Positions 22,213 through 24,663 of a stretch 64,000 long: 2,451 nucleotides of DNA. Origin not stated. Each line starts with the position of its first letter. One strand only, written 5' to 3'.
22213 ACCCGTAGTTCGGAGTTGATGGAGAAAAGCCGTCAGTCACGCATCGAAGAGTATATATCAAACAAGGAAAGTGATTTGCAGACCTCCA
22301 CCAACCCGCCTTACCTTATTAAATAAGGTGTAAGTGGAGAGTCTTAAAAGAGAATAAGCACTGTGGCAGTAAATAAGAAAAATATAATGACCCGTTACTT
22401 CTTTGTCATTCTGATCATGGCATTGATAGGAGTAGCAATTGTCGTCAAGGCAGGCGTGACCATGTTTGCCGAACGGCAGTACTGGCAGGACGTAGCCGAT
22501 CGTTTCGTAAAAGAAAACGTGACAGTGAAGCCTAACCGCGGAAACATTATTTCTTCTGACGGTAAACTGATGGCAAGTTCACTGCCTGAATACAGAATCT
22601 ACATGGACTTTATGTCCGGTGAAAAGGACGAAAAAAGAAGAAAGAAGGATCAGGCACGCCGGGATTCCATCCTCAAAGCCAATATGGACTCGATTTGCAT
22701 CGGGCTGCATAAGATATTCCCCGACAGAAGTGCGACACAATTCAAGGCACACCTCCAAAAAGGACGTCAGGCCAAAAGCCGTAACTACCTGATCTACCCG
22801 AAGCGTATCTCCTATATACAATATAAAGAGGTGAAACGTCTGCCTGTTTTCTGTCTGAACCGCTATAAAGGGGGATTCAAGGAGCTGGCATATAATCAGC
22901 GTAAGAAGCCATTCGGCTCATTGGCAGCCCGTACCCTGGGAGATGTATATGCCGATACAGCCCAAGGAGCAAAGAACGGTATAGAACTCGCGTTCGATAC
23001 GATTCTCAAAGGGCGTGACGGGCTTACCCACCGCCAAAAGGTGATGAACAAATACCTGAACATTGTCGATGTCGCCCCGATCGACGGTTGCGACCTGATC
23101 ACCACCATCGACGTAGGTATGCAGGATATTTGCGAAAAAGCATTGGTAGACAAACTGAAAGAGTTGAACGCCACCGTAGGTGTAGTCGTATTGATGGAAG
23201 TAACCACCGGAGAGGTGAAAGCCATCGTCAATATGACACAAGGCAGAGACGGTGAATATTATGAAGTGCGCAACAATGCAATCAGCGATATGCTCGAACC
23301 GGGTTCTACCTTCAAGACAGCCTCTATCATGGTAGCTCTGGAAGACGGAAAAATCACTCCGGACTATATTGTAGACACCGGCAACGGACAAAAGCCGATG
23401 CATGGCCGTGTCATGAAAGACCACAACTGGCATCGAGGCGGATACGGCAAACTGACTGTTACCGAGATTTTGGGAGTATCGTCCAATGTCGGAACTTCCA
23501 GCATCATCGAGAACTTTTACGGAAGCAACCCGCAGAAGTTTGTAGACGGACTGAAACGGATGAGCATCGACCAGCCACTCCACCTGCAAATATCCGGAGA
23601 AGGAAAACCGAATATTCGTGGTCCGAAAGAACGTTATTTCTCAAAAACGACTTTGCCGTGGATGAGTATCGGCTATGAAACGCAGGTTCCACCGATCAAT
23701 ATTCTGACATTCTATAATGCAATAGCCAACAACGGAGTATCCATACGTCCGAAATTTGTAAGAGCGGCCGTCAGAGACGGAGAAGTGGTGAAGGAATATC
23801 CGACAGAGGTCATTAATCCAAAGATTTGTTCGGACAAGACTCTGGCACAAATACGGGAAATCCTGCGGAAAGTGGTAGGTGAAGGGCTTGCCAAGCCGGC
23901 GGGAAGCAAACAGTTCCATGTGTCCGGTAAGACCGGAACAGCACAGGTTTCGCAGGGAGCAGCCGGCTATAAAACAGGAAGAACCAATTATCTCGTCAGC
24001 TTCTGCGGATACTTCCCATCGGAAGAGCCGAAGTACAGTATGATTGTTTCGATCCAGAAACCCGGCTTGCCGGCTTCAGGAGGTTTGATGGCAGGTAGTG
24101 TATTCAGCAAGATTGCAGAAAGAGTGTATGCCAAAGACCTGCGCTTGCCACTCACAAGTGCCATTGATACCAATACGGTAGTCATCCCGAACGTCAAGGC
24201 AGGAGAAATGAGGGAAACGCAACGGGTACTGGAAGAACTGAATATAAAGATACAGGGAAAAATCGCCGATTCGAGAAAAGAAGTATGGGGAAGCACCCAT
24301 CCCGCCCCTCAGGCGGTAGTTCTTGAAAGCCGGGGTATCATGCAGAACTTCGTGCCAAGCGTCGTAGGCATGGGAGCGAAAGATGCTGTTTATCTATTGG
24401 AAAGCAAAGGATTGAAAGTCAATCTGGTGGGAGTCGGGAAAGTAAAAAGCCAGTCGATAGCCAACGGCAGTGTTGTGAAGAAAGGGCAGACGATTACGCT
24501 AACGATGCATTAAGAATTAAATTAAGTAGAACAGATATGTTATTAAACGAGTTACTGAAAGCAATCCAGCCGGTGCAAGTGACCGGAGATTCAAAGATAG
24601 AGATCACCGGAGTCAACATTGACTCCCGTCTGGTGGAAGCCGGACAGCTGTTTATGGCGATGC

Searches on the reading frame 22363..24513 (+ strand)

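Call 57: search_protein_families(library=pfam, proteins=[window:22363-24513:+], max_evalue=0.00001)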
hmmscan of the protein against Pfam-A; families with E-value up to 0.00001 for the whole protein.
window:22363-24513:+ (716 aa): 3 families
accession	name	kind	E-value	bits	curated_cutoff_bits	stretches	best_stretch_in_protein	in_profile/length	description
PF00905.27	Transpeptidase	-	7.3e-47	160.4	22.1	1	273-585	1-298/299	Penicillin binding protein transpeptidase domain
PF03793.24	PASTA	-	3e-14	53.2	23.2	1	664-715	3-62/64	PASTA domain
PF03717.20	PBP_dimer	-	2.2e-11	45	24.4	1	55-223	2-166/180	Penicillin-binding Protein dimerisation domain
